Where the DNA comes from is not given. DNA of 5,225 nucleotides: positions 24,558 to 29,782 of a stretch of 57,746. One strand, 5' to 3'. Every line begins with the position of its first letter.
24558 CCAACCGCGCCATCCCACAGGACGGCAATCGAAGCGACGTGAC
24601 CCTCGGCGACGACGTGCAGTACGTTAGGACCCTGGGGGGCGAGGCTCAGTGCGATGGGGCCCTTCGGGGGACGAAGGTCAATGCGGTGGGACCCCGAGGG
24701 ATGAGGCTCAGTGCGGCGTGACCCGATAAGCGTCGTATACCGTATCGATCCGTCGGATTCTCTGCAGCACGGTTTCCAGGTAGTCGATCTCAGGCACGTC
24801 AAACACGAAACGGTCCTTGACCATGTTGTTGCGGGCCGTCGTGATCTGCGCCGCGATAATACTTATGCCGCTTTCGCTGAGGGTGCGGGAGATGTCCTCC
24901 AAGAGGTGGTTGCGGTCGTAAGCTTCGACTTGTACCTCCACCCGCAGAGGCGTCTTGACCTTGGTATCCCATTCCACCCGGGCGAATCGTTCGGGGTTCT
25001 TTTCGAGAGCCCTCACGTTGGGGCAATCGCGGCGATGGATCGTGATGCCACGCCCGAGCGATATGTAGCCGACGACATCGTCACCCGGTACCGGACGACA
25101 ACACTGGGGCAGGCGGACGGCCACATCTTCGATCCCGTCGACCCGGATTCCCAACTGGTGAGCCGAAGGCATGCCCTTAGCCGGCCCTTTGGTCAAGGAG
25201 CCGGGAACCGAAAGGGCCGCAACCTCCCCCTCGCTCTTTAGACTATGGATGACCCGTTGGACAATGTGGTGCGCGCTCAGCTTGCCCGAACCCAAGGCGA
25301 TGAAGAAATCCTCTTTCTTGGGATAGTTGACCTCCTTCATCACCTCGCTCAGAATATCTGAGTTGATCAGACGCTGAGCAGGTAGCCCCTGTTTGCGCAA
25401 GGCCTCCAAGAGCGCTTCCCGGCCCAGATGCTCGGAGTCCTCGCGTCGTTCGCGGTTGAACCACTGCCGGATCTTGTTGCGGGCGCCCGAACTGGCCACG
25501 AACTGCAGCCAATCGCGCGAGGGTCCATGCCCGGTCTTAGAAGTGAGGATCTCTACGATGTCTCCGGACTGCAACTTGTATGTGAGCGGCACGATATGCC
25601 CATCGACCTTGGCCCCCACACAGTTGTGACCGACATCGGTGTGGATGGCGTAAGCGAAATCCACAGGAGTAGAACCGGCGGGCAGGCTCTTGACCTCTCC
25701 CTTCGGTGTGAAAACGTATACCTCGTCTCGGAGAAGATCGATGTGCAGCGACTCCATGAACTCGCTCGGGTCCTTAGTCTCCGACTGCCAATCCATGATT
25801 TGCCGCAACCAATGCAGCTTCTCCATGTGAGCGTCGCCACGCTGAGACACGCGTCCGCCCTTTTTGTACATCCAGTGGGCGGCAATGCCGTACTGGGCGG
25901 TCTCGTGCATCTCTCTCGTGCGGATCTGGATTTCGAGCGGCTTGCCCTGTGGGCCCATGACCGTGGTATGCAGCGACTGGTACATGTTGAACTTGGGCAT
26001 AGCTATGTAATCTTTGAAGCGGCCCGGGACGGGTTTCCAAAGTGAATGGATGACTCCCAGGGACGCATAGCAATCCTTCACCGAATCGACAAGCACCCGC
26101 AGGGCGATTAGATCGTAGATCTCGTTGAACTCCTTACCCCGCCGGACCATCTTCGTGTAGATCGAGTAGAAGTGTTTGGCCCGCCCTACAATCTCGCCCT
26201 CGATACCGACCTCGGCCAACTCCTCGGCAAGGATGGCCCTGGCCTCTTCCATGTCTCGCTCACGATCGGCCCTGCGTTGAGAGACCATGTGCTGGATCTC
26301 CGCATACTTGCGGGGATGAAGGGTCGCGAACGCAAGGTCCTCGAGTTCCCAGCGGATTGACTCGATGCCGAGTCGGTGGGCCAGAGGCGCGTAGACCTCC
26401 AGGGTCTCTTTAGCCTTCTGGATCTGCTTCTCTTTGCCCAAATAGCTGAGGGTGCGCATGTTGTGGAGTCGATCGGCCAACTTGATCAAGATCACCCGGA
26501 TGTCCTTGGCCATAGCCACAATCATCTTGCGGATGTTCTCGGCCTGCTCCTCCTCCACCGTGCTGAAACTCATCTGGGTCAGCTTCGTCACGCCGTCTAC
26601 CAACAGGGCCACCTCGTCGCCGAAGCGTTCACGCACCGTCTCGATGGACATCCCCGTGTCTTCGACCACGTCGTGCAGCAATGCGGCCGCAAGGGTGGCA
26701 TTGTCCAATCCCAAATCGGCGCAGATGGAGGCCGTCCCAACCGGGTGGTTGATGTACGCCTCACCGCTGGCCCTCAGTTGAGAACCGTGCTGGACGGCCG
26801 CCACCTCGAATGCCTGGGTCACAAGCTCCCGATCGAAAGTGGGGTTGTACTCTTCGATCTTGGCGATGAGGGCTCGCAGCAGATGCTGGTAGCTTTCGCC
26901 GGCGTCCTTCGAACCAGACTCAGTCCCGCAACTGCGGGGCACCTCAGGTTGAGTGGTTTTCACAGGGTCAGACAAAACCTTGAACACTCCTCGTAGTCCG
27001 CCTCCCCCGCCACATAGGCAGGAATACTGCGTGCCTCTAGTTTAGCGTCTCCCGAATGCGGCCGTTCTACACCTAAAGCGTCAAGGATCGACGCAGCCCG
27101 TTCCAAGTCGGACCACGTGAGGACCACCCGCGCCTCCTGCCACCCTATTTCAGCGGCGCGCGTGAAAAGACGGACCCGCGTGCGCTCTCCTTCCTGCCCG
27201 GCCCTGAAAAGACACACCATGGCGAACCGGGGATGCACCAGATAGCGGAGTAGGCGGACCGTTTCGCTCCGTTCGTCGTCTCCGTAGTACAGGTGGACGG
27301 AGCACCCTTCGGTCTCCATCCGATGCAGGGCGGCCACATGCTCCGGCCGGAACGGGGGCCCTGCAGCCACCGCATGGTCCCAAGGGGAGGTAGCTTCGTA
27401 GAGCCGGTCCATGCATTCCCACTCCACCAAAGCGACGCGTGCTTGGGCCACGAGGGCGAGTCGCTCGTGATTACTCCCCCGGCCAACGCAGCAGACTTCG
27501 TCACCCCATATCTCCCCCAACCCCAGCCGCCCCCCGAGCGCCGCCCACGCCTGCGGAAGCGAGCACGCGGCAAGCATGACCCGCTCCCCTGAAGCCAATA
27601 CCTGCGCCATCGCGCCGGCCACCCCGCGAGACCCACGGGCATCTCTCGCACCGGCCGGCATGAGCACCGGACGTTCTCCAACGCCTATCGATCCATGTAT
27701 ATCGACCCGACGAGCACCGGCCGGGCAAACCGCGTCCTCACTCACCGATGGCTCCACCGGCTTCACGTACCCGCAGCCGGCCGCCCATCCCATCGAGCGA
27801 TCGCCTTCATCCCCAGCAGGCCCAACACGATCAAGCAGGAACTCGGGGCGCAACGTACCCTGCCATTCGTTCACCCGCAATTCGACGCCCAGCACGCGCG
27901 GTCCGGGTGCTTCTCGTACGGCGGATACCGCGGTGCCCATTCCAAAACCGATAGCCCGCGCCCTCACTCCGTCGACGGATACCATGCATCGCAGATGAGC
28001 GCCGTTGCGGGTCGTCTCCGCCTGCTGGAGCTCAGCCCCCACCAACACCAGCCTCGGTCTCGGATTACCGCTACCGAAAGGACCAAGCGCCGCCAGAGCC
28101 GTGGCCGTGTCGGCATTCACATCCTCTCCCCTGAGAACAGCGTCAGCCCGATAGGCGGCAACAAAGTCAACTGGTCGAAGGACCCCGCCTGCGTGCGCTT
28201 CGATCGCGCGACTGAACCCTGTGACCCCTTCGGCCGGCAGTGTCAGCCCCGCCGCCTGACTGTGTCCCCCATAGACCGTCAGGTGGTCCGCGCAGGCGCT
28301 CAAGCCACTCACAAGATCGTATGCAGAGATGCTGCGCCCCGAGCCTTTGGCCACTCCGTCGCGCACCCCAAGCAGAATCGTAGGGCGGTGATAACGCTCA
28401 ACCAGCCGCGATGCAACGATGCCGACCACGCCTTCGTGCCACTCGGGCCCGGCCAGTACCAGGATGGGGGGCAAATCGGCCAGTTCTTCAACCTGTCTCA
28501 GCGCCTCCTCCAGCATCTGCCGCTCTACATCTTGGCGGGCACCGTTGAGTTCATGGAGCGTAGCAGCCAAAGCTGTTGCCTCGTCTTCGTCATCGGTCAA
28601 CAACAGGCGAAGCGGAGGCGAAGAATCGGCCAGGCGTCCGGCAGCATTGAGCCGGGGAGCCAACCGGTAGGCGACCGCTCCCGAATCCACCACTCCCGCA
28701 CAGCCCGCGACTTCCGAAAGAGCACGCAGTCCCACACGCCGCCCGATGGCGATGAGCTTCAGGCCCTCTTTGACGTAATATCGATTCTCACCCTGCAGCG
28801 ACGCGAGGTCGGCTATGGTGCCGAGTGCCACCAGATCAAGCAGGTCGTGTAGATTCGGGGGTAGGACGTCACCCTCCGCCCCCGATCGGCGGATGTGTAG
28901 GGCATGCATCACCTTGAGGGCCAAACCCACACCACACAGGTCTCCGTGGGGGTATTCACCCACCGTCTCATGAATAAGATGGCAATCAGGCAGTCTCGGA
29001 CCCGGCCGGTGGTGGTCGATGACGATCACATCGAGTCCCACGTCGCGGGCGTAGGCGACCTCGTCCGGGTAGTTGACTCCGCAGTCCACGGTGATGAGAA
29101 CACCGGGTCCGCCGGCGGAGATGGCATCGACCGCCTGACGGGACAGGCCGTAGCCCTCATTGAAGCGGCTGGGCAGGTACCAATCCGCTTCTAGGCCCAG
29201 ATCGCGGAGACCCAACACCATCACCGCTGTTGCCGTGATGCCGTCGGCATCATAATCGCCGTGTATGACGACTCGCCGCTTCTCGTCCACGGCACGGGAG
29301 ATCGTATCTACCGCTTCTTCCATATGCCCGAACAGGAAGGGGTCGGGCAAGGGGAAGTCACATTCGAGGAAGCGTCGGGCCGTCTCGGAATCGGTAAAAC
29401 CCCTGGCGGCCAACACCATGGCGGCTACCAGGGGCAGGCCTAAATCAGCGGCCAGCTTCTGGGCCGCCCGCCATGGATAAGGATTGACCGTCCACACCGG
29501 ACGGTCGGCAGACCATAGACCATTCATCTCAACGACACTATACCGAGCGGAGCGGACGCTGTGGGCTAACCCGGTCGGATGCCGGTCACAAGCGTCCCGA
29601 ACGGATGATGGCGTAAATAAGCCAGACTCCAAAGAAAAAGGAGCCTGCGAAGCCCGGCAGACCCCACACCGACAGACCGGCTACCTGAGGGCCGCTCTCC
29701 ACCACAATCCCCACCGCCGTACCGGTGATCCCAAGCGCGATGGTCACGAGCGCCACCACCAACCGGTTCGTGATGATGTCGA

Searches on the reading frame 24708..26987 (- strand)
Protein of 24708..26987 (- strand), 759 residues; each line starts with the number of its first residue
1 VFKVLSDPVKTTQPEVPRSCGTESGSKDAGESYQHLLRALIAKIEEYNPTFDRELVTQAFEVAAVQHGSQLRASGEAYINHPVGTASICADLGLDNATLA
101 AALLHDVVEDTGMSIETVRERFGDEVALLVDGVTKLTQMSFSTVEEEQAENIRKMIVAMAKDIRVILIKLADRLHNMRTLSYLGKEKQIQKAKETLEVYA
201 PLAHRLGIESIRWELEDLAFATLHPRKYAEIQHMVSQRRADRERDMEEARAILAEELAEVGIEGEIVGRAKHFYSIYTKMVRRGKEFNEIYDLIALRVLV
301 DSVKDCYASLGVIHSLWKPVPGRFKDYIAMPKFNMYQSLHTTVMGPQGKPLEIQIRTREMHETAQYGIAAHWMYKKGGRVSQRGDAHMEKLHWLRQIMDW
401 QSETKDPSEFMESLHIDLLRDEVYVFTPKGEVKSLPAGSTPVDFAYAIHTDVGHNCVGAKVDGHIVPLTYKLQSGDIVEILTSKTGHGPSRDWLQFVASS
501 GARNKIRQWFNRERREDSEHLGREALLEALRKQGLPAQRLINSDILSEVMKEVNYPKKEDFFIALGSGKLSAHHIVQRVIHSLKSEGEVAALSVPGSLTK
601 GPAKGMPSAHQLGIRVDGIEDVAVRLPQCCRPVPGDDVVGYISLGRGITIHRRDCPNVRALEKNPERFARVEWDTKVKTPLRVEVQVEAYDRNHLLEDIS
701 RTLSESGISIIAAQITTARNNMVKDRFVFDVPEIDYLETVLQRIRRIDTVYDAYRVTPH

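Call 27: search_protein_families(library=pfam, proteins=[window:24708-26987:-], max_evalue=0.0001)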
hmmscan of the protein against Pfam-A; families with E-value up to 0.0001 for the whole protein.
window:24708-26987:- (759 aa): 7 families
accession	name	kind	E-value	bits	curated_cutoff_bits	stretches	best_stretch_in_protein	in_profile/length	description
PF13328.12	HD_4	-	2.4e-50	170.8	27.2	1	59-208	1-155/156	HD domain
PF04607.23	RelA_SpoT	-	8.9e-45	152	27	1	268-378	1-112/113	Region found in RelA / SpoT proteins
PF02824.27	TGS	-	1.4e-24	86.3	22.2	1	423-482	1-60/60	TGS domain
PF13291.12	ACT_4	-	3.4e-13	50.5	27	1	682-755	6-80/80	ACT domain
PF01966.28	HD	-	5.9e-12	46.3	22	1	78-177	1-116/116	HD domain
PF19296.4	RelA_AH_RIS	-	6.7e-12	46.3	23.8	1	497-667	4-184/185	RelA/SpoT, AH and RIS domains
PF01842.31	ACT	-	7.6e-09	35.6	27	1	684-747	2-64/66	ACT domain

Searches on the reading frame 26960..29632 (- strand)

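Call 27: search_protein_families(library=pfam, proteins=[window:26960-29632:-], max_evalue=0.0001)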
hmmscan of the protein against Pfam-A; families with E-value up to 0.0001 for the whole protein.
window:26960-29632:- (890 aa): 3 families
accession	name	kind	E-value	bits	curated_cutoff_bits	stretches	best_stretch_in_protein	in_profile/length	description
PF01368.27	DHH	-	2e-20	73.8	28.1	1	120-272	1-125/125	DHH family, N-terminal domain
PF17768.7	RecJ_OB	-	4.8e-16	59.2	27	1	497-600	2-105/107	RecJ OB domain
PF02272.25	DHHA1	-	3.6e-11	43.9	25.9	1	390-478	4-97/102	DHHA1 domain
